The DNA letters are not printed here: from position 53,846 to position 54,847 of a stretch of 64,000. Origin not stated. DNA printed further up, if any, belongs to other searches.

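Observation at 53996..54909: Phage sigma factor convergent with a 44-aa FlgM-like anti-sigma peptide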

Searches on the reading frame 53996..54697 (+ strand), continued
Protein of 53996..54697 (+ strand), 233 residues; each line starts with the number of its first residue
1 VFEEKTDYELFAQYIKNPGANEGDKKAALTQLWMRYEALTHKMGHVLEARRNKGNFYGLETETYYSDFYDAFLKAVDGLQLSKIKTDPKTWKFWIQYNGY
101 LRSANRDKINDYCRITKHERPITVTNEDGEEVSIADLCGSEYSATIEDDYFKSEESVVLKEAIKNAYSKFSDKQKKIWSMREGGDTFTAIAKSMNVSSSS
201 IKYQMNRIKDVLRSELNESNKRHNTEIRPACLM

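Call 63: predict_structure(alignment_id=A3)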
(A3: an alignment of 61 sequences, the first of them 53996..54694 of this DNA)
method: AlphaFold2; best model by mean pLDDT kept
length: 233 residues; sequences in the alignment: 61
mean_pLDDT: 92.7   pTM: 0.62
mean pLDDT of the five models: 92.7, 91.8, 91.6, 90.7, 90.3
residues with pLDDT >= 90: 188; 70-90: 40; 50-70: 5; < 50: 0
segments of 3 or more residues with pLDDT < 50: none
pLDDT, mean of each block of 10 residues (from residue 1): 86 85 93 97 97 94 93 95 94 97 97 92 88 81 78 94 98 98 97 97 97 97 92 79
secondary structure, 60 per line:
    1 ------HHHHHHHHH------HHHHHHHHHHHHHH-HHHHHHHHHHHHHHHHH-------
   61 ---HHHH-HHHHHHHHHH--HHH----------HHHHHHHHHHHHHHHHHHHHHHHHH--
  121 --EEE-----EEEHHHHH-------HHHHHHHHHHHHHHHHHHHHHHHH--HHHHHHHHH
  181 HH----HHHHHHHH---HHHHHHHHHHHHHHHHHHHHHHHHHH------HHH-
elements in order: H7-15 H22-35 H37-53 H64-67 H69-78 H94-118 E123-125 E131-133 H134-138 H146-169 H172-182 H187-194 H198-223

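Call 66: fold_search(model_id=the predicted structure, library=pdb)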
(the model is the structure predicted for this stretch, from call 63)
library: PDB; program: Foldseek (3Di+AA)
matches with E <= 10: 311; with E <= 0.001: 0
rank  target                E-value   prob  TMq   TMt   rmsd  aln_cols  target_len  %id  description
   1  9a50_A                1.0e-03  1.00  0.32  0.29  16.7       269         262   12  Integrative model of RPSB-RPOC by crosslinking MS and deep learning (released 2024-09-18)
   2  9a4r_A                2.0e-03  1.00  0.32  0.34  14.5       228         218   14  Integrative model of RPSH-RPOB by crosslinking MS and deep learning (released 2024-09-18)
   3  5tjg_F                2.7e-03  1.00  0.33  0.24  15.1       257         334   13  Thermus aquaticus delta1.1-sigmaA holoenzyme/downstream-fork promoter complex with an open clamp (released 2017-06-21)
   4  8hkc_E                2.7e-03  1.00  0.32  0.29  18.6       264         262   12  Cryo-EM structure of E. coli RNAP sigma32 complex (released 2023-05-31)
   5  8x6g_H                2.7e-03  1.00  0.30  0.29  16.3       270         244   12  Cryo-EM structure of Staphylococcus aureus sigB-dependent RNAP-promoter open complex (released 2024-06-05)
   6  4oio_F                3.0e-03  1.00  0.32  0.23  17.3       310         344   12  Crystal structure of Thermus thermophilus pre-insertion substrate complex for de novo transcription initiation (released 2014-05-07)
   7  7rdq_F                4.8e-03  1.00  0.32  0.23  16.7       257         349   13  Cryo-EM structure of Thermus thermophilus reiterative transcription complex with 11nt oligo-G RNA (released 2022-02-02)
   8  6jbq_F                5.3e-03  1.00  0.30  0.36  15.3       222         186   14  CryoEM structure of Escherichia coli sigmaE transcription initiation complex containing 5nt of RNA (released 2019-05-29)
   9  6vjs_Y                5.3e-03  1.00  0.32  0.17  17.0       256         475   14  Escherichia coli RNA polymerase and ureidothiophene-2-carboxylic acid complex (released 2020-10-07)
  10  4g7h_F                5.6e-03  1.00  0.31  0.22  17.8       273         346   12  Crystal structure of Thermus thermophilus transcription initiation complex (released 2012-10-31)
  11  4mq9_F                5.9e-03  0.99  0.31  0.23  16.6       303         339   13  Crystal structure of Thermus thermophilus RNA polymerase holoenzyme in complex with GE23077 (released 2014-05-07)
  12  9e87_F                6.2e-03  0.99  0.28  0.22  18.8       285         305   10  De Novo Mycobacterium tuberculosis transcription initiation pre-RPO promoter complex with open Beta' clamp (RNA Polyme (released 2025-10-01)
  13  6koo_F                6.2e-03  0.99  0.23  0.28  17.2       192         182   14  Mycobacterium tuberculosis initial transcription complex comprising sigma H and 5'-OH RNA of 7 nt (released 2020-03-11)
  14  6kqg_F                6.2e-03  0.99  0.27  0.19  18.6       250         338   16  Thermus thermophilus initial transcription complex comprising sigma A and 5'-OH RNA of 6 nt (released 2020-03-11)
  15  6lts_F                7.3e-03  0.99  0.28  0.21  19.0       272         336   15  Crystal structure of Thermus thermophilus transcription initiation complex comprising a truncated sigma finger (released 2020-03-11)
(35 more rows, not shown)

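Call 79: find_encoding_contigs(protein=P0006, flank=4000, max_places=1)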
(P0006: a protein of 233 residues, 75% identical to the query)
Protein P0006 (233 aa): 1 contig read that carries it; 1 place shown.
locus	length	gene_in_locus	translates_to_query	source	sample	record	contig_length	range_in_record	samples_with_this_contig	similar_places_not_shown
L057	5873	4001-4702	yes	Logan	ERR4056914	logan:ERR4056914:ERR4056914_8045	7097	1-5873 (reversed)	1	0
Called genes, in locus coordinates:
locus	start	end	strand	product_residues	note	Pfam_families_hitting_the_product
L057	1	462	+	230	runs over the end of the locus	-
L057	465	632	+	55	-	-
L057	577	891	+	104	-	-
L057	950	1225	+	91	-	-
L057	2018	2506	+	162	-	-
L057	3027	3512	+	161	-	-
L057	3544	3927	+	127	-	-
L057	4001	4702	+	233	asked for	-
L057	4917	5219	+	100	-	-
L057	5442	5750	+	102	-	-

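Call 80: find_encoding_contigs(protein=P0011, flank=4000, max_places=1)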
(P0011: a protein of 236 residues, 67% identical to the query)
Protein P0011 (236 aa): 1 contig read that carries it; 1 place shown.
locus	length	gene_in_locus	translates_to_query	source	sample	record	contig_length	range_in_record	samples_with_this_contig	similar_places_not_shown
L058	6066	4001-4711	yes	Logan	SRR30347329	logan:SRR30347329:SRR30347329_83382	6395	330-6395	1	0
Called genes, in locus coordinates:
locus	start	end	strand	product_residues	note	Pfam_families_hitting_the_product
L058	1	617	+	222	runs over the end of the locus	-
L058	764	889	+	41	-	-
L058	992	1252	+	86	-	-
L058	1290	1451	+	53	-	-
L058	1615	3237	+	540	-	PF05731:TROVE (weak)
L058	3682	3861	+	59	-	-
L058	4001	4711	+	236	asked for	-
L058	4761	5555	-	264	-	-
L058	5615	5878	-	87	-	-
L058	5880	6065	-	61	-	?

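Call 81: find_encoding_contigs(protein=P0008, flank=4000, max_places=1)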
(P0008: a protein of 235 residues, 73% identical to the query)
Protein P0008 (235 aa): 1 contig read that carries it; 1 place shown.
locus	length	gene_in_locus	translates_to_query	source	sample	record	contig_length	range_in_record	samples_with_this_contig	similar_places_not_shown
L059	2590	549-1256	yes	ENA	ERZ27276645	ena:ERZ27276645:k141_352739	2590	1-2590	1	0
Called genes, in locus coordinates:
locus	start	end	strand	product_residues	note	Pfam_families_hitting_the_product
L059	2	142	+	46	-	?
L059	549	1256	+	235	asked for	-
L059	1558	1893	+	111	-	-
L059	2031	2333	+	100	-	-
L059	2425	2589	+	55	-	?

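Call 95: list_cluster_members(proteins=[P0001, window:53996-54694:+, P0015, P0039])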
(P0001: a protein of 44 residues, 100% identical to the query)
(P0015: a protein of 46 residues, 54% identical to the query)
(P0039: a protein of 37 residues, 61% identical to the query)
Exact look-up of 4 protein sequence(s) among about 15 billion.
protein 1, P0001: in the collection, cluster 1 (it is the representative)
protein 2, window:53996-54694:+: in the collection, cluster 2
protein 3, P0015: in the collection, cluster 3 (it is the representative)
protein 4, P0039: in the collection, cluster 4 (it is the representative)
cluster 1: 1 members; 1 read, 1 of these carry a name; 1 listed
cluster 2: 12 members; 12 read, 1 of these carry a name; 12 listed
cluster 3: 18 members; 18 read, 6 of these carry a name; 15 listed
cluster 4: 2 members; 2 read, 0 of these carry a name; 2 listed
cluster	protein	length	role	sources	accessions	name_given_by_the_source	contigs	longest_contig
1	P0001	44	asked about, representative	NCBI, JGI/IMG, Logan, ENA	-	anti-sigma28 factor (negative regulator of flagellin synthesis)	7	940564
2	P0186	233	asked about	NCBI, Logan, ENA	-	-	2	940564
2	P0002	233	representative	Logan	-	-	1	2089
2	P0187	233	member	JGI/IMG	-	DNA-directed RNA polymerase specialized sigma24 family protein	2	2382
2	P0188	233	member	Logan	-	-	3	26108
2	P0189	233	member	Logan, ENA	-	-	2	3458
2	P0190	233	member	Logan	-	-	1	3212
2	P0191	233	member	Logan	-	-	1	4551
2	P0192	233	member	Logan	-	-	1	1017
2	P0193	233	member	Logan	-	-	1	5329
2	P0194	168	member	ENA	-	-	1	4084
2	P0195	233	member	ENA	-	-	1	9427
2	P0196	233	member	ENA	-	-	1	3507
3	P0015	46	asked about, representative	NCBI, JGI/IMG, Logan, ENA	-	hypothetical protein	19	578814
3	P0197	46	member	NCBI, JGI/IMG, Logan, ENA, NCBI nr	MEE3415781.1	MAG: hypothetical protein VZR53_10485 [Prevotella sp.] | anti-sigma28 factor (negative regulator of flagellin synthesis) | hypothetical protein [Prevotella sp.]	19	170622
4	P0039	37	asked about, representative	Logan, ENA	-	-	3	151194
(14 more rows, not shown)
